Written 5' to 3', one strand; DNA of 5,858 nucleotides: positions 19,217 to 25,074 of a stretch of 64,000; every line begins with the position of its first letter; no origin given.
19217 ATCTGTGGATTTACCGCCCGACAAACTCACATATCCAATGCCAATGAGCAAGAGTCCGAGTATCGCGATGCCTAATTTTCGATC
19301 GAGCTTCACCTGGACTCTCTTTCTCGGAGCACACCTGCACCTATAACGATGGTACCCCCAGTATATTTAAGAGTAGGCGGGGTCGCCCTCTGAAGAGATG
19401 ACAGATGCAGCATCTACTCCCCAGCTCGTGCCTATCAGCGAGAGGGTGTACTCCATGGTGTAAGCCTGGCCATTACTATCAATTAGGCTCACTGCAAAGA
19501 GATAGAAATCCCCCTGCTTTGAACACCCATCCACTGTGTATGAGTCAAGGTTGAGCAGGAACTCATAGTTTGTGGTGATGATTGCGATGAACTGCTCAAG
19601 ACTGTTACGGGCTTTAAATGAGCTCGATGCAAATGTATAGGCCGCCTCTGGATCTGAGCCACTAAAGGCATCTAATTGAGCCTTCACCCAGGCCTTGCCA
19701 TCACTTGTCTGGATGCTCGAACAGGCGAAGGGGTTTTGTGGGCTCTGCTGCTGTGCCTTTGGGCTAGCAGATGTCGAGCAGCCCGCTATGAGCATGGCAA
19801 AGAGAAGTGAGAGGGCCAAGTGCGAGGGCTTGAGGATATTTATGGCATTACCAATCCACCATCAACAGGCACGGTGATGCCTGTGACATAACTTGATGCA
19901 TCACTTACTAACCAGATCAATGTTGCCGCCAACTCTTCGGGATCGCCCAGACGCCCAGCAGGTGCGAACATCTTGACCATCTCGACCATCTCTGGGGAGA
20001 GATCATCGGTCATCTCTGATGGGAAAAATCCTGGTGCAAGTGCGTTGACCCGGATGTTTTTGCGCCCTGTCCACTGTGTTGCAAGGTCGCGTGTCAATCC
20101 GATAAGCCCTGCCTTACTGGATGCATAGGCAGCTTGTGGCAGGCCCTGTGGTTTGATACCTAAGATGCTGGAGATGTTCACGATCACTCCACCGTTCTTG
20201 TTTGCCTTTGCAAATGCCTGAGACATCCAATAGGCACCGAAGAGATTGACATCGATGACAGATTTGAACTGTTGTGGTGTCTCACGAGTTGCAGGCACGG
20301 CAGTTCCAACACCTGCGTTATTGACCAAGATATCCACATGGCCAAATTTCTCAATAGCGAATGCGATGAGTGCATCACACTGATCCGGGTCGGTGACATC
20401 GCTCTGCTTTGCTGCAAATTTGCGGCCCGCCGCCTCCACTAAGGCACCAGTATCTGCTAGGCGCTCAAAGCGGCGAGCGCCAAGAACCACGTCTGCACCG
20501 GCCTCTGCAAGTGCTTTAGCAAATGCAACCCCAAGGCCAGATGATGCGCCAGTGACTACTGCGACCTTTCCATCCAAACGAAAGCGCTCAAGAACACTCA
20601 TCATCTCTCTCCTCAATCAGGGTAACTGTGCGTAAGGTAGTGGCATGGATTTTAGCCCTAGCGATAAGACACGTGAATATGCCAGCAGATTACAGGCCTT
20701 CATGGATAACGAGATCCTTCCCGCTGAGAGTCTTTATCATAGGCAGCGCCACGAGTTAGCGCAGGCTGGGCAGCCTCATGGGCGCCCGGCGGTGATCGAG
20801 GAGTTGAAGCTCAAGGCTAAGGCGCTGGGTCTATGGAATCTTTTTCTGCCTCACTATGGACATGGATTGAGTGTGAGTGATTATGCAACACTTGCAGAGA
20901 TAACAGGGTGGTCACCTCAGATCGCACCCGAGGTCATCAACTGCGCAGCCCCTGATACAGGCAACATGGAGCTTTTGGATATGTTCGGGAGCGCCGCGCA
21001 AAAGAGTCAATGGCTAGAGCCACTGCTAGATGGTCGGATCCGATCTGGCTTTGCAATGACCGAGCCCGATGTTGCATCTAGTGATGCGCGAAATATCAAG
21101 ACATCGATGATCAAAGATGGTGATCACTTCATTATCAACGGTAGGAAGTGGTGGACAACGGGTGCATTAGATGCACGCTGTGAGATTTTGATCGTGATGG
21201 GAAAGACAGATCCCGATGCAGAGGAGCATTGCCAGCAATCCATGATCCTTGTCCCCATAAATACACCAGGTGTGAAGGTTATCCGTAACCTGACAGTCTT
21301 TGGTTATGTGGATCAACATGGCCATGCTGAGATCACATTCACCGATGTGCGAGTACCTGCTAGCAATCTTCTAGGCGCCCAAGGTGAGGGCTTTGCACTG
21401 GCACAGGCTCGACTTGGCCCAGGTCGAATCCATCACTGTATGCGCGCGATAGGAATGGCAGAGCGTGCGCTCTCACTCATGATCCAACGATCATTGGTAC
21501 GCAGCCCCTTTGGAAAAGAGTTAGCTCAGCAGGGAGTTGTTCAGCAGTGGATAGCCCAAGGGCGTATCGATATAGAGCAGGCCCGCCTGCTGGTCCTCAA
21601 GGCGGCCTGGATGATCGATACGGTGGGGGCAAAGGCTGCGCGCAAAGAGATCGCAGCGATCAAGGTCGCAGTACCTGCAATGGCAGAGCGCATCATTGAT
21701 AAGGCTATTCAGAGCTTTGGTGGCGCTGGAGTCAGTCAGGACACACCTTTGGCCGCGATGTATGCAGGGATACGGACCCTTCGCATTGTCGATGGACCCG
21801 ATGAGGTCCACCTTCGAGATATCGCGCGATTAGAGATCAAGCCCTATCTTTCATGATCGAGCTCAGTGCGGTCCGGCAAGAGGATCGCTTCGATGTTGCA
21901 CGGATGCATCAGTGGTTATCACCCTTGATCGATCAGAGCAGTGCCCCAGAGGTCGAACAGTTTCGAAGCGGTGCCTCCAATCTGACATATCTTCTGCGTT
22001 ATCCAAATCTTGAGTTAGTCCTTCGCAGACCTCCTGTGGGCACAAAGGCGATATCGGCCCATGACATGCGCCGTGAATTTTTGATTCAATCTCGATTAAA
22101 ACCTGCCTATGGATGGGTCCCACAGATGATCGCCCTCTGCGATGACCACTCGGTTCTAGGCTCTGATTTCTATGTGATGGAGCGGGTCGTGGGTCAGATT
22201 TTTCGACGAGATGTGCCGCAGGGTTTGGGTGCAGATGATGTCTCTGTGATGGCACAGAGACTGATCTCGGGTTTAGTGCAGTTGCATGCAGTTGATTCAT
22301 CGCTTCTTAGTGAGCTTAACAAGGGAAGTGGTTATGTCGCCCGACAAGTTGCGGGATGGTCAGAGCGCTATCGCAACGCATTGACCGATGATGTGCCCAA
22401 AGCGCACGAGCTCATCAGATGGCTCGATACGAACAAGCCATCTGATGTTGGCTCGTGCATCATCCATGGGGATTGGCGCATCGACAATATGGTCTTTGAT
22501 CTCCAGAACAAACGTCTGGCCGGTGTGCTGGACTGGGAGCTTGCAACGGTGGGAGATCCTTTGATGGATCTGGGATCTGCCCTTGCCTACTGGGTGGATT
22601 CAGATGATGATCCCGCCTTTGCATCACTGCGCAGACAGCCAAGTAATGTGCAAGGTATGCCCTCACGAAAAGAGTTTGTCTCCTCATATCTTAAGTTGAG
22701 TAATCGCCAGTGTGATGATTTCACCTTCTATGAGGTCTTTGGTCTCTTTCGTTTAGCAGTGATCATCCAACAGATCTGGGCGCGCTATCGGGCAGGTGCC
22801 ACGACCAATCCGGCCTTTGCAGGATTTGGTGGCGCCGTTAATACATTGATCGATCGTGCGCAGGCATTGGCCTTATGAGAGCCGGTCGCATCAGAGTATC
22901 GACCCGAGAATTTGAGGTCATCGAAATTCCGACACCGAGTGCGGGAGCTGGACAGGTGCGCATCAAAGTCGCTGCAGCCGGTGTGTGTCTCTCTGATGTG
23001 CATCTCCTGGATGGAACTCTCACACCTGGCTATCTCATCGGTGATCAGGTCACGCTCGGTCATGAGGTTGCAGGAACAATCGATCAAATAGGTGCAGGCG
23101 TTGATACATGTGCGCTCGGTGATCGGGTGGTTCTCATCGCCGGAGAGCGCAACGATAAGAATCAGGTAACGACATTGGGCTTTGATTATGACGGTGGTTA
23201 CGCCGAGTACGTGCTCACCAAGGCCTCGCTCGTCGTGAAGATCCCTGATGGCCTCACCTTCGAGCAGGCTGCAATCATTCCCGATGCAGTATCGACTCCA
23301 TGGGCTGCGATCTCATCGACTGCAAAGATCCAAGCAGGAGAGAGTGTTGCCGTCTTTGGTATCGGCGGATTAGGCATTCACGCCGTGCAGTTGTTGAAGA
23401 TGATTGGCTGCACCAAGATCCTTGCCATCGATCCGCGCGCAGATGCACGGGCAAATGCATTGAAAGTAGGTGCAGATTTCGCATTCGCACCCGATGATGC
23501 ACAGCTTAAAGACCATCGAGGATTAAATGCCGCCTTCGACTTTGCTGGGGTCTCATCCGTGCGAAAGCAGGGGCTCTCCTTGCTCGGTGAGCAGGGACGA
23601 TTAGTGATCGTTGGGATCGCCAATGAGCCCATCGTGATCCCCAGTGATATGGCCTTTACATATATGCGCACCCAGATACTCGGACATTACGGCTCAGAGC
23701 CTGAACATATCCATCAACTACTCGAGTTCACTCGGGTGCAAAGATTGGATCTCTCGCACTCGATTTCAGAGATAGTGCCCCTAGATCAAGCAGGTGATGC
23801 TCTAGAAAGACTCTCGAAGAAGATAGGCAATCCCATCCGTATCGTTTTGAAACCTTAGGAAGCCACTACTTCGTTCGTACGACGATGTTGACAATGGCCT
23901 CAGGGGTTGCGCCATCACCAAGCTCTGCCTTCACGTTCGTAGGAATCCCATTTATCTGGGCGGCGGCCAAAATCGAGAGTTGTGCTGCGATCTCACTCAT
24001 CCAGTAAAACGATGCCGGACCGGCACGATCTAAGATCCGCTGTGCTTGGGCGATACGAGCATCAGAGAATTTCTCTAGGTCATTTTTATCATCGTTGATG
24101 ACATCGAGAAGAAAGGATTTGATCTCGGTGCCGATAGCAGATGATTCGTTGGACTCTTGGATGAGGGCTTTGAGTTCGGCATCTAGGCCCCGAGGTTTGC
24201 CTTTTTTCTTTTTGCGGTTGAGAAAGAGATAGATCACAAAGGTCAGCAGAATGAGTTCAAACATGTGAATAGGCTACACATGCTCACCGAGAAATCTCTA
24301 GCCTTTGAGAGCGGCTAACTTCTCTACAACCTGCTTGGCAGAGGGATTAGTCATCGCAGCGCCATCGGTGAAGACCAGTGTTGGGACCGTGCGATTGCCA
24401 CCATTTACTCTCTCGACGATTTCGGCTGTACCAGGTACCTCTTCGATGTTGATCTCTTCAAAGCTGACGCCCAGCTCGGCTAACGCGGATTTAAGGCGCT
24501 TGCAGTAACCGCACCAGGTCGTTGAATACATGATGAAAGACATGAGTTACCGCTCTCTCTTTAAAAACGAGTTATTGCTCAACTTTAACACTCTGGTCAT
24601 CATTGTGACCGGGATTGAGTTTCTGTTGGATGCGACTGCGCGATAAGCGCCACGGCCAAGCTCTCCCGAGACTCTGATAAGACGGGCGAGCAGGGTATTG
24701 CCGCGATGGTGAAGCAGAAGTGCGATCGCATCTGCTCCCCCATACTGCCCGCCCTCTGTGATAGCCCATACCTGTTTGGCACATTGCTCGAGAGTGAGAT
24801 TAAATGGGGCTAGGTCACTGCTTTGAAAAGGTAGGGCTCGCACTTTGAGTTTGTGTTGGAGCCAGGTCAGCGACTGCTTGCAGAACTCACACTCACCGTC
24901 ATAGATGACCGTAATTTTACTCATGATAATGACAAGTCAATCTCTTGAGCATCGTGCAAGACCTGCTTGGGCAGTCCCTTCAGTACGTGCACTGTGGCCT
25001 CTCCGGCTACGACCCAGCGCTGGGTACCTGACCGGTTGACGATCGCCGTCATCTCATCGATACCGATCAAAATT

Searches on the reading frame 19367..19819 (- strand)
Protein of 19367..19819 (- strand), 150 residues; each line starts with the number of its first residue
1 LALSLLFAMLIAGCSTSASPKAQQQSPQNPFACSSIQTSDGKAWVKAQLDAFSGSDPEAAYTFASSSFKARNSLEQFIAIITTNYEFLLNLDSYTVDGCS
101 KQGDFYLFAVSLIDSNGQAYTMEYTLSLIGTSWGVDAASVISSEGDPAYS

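Call 13: search_protein_families(library=pfam, proteins=[window:19367-19819:-], max_evalue=0.0001)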
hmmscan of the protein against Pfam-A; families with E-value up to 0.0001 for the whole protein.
window:19367-19819:- (150 aa): 1 family
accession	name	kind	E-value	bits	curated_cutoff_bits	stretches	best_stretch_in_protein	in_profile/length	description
PF16156.12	DUF4864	-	1.1e-11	45.5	27.1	1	42-145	9-114/117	Domain of unknown function (DUF4864)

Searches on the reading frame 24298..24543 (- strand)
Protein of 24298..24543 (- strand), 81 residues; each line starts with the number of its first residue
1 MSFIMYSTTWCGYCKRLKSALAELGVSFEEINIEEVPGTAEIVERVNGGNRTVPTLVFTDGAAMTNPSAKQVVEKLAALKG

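Call 3: search_protein_families(library=pfam, proteins=[window:24298-24543:-], max_evalue=0.01)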
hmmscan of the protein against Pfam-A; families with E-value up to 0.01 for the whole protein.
window:24298-24543:- (81 aa): 7 families
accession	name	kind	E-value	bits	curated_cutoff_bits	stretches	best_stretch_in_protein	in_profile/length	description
PF00462.30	Glutaredoxin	-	1.7e-14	54.2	22.9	1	4-58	2-55/60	Glutaredoxin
PF13409.12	GST_N_2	-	7.1e-07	30.2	25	1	10-65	1-58/70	Glutathione S-transferase, N-terminal domain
PF13417.12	GST_N_3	-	1.1e-06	29.3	22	1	6-65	2-58/75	Glutathione S-transferase, N-terminal domain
PF00085.26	Thioredoxin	-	4.3e-06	27.1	23.5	1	4-68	23-89/103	Thioredoxin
PF13098.12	Thioredoxin_2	-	7.3e-05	23.5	27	1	3-62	9-85/104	Thioredoxin-like domain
PF05768.20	Glrx-like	-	0.0021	18.8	26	1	4-38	3-41/77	Glutaredoxin-like domain (DUF836)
PF11287.13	DUF3088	-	0.0062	16.8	26.4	1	9-75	21-90/112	Protein of unknown function (DUF3088)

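Call 40: search_protein_families(library=ncbifam, proteins=[window:24298-24543:-], max_evalue=0.001)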
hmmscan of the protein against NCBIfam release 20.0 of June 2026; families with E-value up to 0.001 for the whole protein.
window:24298-24543:- (81 aa): 15 families
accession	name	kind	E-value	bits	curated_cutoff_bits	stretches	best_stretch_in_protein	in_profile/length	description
TIGR02200.1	GlrX_actino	hypoth_equivalog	6.4e-27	93.8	89.5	1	5-77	4-76/77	mycoredoxin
NF041212.1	Uxx_star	subfamily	1.4e-13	50.8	66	1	4-59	2-57/70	Uxx-star family glutaredoxin-like (seleno)protein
TIGR02196.1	GlrX_YruB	hypoth_equivalog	1.5e-13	51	88.55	1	5-59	4-57/74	glutaredoxin-like protein, YruB-family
NF041211.1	gluta_UXX_star_2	equivalog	8.7e-11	41.7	100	1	4-60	2-58/71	UXX-star (seleno)protein family 2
NF045501.1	HUGP_GUXX-star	exception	2e-10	40.6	325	1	3-60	167-224/236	HUGP/GUXX-star fusion selenoprotein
NF047338.1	gluta_UXX_star_3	exception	9.9e-10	38.3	97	1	4-57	2-55/70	UXX-star (seleno)protein family 3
TIGR02181.1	GRX_bact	equivalog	2.2e-09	37.4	90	1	4-56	2-54/80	glutaredoxin 3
NF007923.0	PRK10638.1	equivalog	3.3e-07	30.3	129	1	5-62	6-61/83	glutaredoxin 3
TIGR02194.1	GlrX_NrdH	subfamily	1.4e-06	28.4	85.75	1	4-59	2-55/72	glutaredoxin-like protein NrdH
NF007657.0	PRK10329.1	equivalog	2.2e-06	27.6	131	1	1-57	1-55/81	glutaredoxin-like protein NrdH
TIGR02180.1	GRX_euk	equivalog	3.3e-06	27.2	87.25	1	4-58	2-60/84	glutaredoxin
TIGR02190.1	GlrX-dom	hypoth_equivalog_domain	1e-05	25.4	99.3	1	5-64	12-68/79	glutaredoxin-family domain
TIGR01126.1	pdi_dom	equivalog_domain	0.00016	21.9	107.2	1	3-61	18-80/105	protein disulfide-isomerase domain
TIGR01130.1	ER_PDI_fam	subfamily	0.00023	20.8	344.25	1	4-64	368-429/476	protein disulfide-isomerase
NF041114.2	gluta_UXX_star_1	equivalog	0.00068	19.8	72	1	4-60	2-58/70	UXX-star selenoprotein family 1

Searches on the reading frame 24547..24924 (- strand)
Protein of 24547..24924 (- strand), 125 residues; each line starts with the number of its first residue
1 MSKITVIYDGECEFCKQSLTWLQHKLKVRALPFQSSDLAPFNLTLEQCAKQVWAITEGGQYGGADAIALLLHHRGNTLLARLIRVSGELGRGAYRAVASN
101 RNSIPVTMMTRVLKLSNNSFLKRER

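Call 3: search_protein_families(library=pfam, proteins=[window:24547-24924:-], max_evalue=0.01)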
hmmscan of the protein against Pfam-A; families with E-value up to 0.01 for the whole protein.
window:24547-24924:- (125 aa): 1 family
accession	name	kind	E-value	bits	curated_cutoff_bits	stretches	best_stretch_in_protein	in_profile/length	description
PF04134.17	DCC1-like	-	7.7e-12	46.9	27.8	1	6-104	1-110/113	DCC1-like thiol-disulfide oxidoreductase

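Call 40: search_protein_families(library=ncbifam, proteins=[window:24547-24924:-], max_evalue=0.001)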
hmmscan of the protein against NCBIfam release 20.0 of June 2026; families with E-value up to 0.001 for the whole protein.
window:24547-24924:- (125 aa): 0 families
